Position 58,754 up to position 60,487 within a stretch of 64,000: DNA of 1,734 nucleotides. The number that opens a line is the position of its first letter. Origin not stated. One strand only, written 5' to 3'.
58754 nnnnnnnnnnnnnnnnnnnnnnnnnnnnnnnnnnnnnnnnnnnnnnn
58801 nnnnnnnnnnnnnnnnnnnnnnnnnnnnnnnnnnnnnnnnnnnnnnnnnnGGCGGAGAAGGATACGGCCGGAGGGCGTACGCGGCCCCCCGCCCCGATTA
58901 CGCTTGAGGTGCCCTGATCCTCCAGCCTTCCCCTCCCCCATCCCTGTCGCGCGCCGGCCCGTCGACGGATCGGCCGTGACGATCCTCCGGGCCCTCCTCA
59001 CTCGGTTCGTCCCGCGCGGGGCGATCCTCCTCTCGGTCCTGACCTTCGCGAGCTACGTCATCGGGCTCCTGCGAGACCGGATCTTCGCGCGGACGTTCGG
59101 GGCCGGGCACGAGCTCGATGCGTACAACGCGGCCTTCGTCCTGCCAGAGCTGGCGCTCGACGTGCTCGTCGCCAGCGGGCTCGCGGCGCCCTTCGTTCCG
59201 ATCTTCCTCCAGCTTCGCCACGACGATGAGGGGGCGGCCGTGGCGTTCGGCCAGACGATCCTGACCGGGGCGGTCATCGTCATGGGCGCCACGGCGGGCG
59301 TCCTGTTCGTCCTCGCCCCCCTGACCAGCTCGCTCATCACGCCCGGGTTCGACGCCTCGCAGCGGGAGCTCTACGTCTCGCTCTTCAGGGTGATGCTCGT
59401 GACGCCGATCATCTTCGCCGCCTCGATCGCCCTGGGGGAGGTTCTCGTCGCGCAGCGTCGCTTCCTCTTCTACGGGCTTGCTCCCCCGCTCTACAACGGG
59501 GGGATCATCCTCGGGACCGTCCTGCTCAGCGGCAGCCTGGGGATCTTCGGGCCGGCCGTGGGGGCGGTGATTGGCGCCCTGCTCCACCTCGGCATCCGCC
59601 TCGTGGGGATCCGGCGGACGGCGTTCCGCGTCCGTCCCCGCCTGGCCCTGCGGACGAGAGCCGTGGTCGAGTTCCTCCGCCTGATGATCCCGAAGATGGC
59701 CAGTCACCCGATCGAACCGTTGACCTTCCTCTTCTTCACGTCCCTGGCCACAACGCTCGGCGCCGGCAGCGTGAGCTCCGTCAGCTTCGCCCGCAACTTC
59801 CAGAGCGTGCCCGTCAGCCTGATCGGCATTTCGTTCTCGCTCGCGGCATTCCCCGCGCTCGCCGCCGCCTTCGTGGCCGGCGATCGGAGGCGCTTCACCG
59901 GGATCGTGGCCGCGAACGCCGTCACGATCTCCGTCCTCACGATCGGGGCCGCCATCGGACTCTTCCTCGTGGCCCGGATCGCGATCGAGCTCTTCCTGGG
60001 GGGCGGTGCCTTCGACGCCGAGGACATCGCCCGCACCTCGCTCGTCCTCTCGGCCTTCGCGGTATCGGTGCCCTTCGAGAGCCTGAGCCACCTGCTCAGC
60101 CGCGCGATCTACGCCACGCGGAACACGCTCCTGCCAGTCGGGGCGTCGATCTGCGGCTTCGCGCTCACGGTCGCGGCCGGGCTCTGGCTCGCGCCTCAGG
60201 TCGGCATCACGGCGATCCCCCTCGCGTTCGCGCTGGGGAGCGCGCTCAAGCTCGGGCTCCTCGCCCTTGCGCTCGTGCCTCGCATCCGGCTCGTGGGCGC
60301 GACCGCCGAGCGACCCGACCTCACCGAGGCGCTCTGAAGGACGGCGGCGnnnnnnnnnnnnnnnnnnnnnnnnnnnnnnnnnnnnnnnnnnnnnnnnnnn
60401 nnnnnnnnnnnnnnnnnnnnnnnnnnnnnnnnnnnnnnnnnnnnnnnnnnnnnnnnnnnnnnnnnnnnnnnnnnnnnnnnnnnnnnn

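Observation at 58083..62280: Three paralogous exported proteins with a papain/C39-like Cys...His layout bracket murJ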

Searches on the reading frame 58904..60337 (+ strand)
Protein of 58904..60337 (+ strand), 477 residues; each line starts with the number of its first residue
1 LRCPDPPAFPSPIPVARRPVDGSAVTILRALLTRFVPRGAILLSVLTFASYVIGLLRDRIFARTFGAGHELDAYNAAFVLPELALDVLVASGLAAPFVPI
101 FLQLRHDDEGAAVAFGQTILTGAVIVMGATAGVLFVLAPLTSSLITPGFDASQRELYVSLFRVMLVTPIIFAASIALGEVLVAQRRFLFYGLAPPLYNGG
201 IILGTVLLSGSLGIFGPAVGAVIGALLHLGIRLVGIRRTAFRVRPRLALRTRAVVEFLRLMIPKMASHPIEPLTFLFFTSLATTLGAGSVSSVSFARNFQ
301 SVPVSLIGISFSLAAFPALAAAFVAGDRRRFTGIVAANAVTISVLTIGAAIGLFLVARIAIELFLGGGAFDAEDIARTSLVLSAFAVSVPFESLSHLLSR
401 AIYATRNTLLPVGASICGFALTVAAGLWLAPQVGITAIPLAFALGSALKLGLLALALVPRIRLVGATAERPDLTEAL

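Call 3: search_protein_families(library=pfam, proteins=[window:58904-60337:+], max_evalue=1)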
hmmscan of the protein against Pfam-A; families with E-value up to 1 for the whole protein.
window:58904-60337:+ (477 aa): 1 family
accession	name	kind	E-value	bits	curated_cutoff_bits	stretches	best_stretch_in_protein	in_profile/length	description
PF03023.19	MurJ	-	1.7e-62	211.9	27.4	1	61-462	1-404/451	Lipid II flippase MurJ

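Call 4: search_protein_families(library=ncbifam, proteins=[window:58904-60337:+], max_evalue=1)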
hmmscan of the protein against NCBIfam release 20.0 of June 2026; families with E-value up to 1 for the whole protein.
window:58904-60337:+ (477 aa): 1 family
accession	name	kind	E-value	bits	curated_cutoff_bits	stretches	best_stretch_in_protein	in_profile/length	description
TIGR01695.1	murJ_mviN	equivalog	7.7e-66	222.8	235.55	1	40-460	6-429/506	murein biosynthesis integral membrane protein MurJ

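Call 29: find_homologous_proteins(query=window:58904-60337:+, max_evalue=1e-20)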
Query window:58904-60337:+ (477 aa): 2504 proteins with E <= 1e-20 among 8000 candidates; the best 120 are listed.
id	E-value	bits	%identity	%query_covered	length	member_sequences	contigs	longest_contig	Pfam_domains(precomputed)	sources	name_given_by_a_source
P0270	2.2e-268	909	100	95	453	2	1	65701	PF03023.20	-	-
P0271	2.1e-203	695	75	95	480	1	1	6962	PF03023.20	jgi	jgi:putative peptidoglycan lipid II flippase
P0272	3.6e-201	687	76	94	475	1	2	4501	PF03023.20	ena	-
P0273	9.3e-198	676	78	90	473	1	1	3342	PF03023.20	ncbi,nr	ncbi:MAG: hypothetical protein M3301_03735 [Chloroflexota bacterium]|nr:hypothetical protein [Chloro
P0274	1.7e-196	672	73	95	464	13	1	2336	PF03023.20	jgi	-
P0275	1.7e-196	672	75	93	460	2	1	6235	PF03023.20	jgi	jgi:putative peptidoglycan lipid II flippase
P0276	3.7e-195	667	74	94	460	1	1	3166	PF03023.20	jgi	jgi:putative peptidoglycan lipid II flippase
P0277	1.1e-193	663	74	92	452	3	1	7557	PF03023.20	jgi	jgi:putative peptidoglycan lipid II flippase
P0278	2.8e-193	661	73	94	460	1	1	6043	PF03023.20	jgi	jgi:putative peptidoglycan lipid II flippase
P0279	6.8e-192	657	74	91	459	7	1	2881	PF03023.20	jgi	jgi:putative peptidoglycan lipid II flippase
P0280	4.2e-187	641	72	93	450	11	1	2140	PF03023.20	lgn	-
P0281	1.0e-186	640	73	91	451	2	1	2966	PF03023.20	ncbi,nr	ncbi:MAG: hypothetical protein H0V74_05370 [Chloroflexi bacterium]|nr:hypothetical protein [Chlorofl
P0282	1.0e-185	636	72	94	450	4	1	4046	PF03023.20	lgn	-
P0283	3.7e-185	635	72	92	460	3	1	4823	PF03023.20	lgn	-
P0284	1.1e-183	630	73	88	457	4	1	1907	PF03023.20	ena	-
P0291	2.7e-178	612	71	91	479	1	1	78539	PF03023.20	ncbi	-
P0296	1.2e-175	603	69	92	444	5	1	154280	PF03023.20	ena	-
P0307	4.4e-171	588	67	92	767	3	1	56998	PF03023.20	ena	-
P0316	2.4e-169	582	65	97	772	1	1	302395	PF03023.20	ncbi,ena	-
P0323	7.6e-169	581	67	88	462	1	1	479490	PF13440.12,PF03023.20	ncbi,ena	-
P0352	6.1e-167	574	65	96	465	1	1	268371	PF03023.20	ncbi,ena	-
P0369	3.6e-166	572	66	93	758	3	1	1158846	PF03023.20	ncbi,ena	-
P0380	8.7e-166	571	65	91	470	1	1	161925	PF03023.20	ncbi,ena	-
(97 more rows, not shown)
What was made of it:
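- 58904..60337 (+): murJ: MurJ-family (MOP superfamily) flippase, standalone form of 477 aa (453 aa from the alternative start at 58976). Orthologs are named MurJ by NCBI (call 29).
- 11 of the 120 nearest MurJ clusters are 737-772 aa (call 29). NCBI names orthologs MurJ (call 29).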

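Call 30: find_encoding_contigs(protein=P0291, flank=6000, max_places=2)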
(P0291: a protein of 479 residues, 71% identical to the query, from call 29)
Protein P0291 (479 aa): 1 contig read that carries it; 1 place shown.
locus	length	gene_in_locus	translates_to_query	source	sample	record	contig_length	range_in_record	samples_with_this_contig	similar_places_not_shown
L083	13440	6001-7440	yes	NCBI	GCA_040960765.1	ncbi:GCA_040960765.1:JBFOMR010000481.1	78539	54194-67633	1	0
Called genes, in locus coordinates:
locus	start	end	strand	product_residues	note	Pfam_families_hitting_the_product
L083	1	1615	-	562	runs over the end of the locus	PF06609:TRI12, PF00083:Sugar_tr, PF07690:MFS_1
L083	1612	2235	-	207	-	PF01047:MarR, PF12802:MarR_2, PF13463:HTH_27 (weak)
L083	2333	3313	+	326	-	PF00296:Bac_luciferase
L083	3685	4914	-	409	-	PF01380:SIS (weak)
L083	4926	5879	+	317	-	PF00296:Bac_luciferase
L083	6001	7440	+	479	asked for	PF03023:MurJ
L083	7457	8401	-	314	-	-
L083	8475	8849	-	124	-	PF10502:Peptidase_S26 (weak)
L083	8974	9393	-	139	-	PF09055:Sod_Ni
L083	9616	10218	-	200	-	-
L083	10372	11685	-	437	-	-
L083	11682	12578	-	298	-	-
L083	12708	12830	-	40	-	-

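Call 31: find_encoding_contigs(protein=P0271, flank=6000, max_places=2)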
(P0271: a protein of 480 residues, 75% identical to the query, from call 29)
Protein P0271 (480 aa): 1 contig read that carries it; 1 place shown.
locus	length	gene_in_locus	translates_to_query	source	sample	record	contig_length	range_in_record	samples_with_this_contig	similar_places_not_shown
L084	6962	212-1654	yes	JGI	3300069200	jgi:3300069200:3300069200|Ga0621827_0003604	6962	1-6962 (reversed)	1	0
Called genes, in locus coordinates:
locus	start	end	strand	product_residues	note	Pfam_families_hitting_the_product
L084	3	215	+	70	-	?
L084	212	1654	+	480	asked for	PF03023:MurJ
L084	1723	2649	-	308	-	PF13529:Peptidase_C39_2 (weak)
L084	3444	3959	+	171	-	-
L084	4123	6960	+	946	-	?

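Call 32: find_encoding_contigs(protein=P0296, flank=6000, max_places=2)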
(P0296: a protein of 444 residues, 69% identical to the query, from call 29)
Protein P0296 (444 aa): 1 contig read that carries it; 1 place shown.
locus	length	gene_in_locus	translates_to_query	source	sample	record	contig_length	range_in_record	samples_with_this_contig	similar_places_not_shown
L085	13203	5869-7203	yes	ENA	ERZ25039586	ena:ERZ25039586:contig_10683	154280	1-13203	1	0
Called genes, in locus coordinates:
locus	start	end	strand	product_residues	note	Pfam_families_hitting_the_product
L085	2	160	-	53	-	?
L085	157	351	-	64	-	-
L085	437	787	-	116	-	PF14584:DUF4446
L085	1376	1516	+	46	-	-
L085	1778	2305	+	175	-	-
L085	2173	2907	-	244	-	-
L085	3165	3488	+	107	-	PF01966:HD (weak), PF13487:HD_5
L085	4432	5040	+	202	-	PF05496:RuvB_N, PF13191:AAA_16 (faint), PF00158:Sigma54_activat (faint), PF01078:Mg_chelatase (faint), PF14532:Sigma54_activ_2 (faint), PF07724:AAA_2 (weak), PF00004:AAA, PF07728:AAA_5 (weak), +2 more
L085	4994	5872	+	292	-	PF16193:AAA_assoc_2, PF12002:MgsA_C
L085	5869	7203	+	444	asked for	PF03023:MurJ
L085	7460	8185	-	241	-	PF13529:Peptidase_C39_2 (weak)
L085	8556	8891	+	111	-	-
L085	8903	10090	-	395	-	PF11258:DUF3048, PF17479:DUF3048_C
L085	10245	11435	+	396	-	PF00266:Aminotran_5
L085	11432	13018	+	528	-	PF00389:2-Hacid_dh, PF02826:2-Hacid_dh_C, PF19304:PGDH_inter, PF01842:ACT (weak)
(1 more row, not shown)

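Call 33: find_related_loci(query=window:58904-60337:+, collection=metagenome_contigs, flank=5000)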
Query window:58904-60337:+ (477 aa) in metagenome_contigs; peptide patterns used: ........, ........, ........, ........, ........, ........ (x = any residue, [..] = any of these).
600 stretches matched a pattern (row limit reached: there are more); 18 encode a relative of the query (tblastn E <= 1e-3); 18 distinct loci.
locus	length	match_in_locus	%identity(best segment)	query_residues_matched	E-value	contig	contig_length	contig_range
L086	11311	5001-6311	63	28-462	7e-166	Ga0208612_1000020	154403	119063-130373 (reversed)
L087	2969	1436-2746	63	28-462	5e-173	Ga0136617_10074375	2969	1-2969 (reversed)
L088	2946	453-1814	61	17-470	2e-169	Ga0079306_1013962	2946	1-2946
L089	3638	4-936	63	152-462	4e-119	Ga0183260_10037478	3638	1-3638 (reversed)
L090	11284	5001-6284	47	32-460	1e-115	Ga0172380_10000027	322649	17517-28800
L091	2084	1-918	61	167-475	5e-107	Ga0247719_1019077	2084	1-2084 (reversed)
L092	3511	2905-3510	64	16-216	1e-70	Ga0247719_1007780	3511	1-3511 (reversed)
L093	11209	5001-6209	35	36-437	9e-55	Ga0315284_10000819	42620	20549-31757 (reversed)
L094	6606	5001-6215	35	34-437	4e-55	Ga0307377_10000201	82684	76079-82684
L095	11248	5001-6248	33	34-456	7e-49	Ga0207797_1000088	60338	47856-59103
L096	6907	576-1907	31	31-461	5e-47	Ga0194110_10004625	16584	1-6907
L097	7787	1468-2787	33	34-461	6e-37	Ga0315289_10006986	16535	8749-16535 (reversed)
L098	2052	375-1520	31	50-427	9e-33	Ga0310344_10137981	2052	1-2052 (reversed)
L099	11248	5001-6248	31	36-450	1e-41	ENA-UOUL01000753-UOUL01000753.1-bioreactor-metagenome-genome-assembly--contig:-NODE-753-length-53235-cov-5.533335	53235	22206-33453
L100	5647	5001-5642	38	34-245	2e-30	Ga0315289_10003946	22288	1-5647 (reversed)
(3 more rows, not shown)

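Call 44: find_encoding_contigs(protein=P0369, flank=8000, max_places=2)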
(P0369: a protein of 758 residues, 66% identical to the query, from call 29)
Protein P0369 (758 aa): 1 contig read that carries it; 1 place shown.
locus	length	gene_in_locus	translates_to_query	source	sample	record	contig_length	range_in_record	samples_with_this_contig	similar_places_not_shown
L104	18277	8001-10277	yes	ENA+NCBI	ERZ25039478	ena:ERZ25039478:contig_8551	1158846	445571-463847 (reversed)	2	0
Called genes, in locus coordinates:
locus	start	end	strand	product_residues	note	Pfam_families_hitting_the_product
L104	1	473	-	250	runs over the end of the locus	PF14329:DUF4386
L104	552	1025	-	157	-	PF04075:F420H2_quin_red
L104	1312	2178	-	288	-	-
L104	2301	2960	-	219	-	PF01625:PMSR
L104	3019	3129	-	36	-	-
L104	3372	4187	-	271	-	PF10459:Peptidase_S46 (faint), PF00089:Trypsin, PF13365:Trypsin_2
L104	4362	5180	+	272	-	PF02736:Myosin_N (faint), PF18914:DUF5666 (weak)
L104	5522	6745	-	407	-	PF00512:HisKA, PF02518:HATPase_c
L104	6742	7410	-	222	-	PF00072:Response_reg, PF00486:Trans_reg_C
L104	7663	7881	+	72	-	-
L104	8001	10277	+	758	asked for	PF03023:MurJ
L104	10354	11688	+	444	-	PF00202:Aminotran_3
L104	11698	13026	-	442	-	-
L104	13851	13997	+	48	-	-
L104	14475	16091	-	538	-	PF01943:Polysacc_synt, PF13440:Polysacc_synt_3 (weak)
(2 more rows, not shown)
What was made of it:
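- A Polysacc_synt gene lies 4 kb from one fused locus (call 44).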

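Call 45: find_encoding_contigs(protein=P0307, flank=8000, max_places=2)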
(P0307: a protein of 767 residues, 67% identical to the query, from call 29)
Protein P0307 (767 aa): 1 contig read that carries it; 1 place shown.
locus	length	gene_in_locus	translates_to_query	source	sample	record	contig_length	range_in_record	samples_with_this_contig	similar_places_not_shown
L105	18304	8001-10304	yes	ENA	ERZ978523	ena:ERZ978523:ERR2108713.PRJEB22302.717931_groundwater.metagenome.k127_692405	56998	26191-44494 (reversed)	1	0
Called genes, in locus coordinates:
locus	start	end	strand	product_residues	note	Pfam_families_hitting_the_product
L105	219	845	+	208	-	-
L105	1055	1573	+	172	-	-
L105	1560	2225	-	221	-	PF01625:PMSR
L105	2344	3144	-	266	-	PF00089:Trypsin, PF13365:Trypsin_2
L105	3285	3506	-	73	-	-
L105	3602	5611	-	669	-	PF13231:PMT_2, PF24878:YkcB_C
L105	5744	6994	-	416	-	PF00512:HisKA, PF02518:HATPase_c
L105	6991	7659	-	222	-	PF00072:Response_reg, PF00486:Trans_reg_C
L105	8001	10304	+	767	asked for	PF03023:MurJ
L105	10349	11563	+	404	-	-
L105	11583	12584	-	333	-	PF04199:Cyclase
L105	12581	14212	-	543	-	PF02776:TPP_enzyme_N, PF00205:TPP_enzyme_M, PF02775:TPP_enzyme_C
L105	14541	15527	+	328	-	PF01436:NHL (faint), PF17170:DUF5128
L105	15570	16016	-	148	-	PF07298:NnrU (weak), PF04191:PEMT, PF04140:ICMT (weak)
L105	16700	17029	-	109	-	-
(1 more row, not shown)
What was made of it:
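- Independent pipelines call single 758-aa and 767-aa proteins (calls 44, 45).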

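Call 65: find_encoding_contigs(protein=P0323, flank=5000, max_places=1)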
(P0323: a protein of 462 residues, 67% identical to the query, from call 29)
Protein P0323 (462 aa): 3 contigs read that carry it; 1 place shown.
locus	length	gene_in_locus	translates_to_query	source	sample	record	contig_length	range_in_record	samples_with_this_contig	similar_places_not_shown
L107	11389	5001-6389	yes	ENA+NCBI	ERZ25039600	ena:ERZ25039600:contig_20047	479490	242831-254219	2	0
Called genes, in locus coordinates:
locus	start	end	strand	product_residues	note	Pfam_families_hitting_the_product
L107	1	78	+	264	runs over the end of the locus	PF20181:DUF6544, PF21900:DUF6920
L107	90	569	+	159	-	-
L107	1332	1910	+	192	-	PF02525:Flavodoxin_2 (weak), PF03358:FMN_red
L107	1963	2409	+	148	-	-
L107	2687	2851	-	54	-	-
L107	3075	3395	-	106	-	PF13601:HTH_34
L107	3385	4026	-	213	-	-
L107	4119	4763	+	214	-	PF13683:rve_3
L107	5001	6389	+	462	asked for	PF03023:MurJ, PF13440:Polysacc_synt_3 (weak)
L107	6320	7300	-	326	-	-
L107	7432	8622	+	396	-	PF06224:AlkZ-like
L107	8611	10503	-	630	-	-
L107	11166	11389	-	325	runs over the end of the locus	PF02729:OTCace_N, PF00185:OTCace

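Call 66: find_encoding_contigs(protein=P0352, flank=5000, max_places=1)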
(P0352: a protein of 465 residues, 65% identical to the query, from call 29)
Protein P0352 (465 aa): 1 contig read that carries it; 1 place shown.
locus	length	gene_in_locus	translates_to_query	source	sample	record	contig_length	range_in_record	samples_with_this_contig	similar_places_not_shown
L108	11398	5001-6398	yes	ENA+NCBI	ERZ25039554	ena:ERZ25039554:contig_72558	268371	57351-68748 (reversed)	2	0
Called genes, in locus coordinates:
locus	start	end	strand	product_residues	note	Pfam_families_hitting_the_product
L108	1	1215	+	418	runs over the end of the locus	PF12797:Fer4_2 (faint), PF13484:Fer4_16 (faint), PF13237:Fer4_10, PF14697:Fer4_21, PF12838:Fer4_7, PF13187:Fer4_9 (weak), PF00037:Fer4 (weak), PF12837:Fer4_6 (weak), +1 more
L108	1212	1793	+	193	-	PF02662:FlpD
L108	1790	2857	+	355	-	PF01058:Oxidored_q6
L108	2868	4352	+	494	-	PF27537:HoxH, PF00374:NiFeSe_Hases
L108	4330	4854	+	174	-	PF01750:HycI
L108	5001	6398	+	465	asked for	PF03023:MurJ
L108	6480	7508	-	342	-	-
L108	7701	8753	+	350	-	PF01432:Peptidase_M3 (weak)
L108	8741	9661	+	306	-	PF01432:Peptidase_M3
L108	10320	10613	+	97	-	-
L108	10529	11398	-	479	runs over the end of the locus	PF02233:PNTB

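Call 67: find_encoding_contigs(protein=P0380, flank=5000, max_places=1)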
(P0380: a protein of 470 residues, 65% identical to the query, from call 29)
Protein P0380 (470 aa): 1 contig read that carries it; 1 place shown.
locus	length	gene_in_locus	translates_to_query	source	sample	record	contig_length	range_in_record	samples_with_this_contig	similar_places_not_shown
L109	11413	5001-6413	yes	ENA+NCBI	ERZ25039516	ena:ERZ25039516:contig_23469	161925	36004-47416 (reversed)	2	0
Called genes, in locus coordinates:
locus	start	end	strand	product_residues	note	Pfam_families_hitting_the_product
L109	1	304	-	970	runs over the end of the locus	PF00580:UvrD-helicase, PF01443:Viral_helicase1 (faint), PF13245:AAA_19, PF13604:AAA_30 (faint), PF13361:UvrD_C, PF13538:UvrD_C_2 (faint), PF12705:PDDEXK_1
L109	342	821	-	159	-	PF14584:DUF4446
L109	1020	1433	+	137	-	-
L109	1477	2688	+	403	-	PF02417:Chromate_transp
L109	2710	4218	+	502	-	PF05496:RuvB_N, PF00158:Sigma54_activat (faint), PF01078:Mg_chelatase (faint), PF13191:AAA_16 (weak), PF00004:AAA, PF07728:AAA_5 (weak), PF16193:AAA_assoc_2, PF12002:MgsA_C, +1 more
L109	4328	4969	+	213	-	PF03352:Adenine_glyco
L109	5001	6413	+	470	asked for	PF03023:MurJ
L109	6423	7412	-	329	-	-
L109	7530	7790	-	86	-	-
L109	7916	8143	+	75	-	-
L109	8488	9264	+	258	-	PF01975:SurE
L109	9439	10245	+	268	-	PF00056:Ldh_1_N, PF02866:Ldh_1_C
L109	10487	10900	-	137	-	PF01850:PIN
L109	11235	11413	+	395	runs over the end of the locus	PF00266:Aminotran_5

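Call 85: search_protein_families(library=phrogs, proteins=[P0316], max_evalue=0.1)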
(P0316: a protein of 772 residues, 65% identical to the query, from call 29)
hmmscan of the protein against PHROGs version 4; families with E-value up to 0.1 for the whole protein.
P0316 (772 aa): 1 family
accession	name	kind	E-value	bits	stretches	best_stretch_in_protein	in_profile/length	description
phrog_3481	-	unknown function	0.06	14.2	0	703-724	20-41/65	-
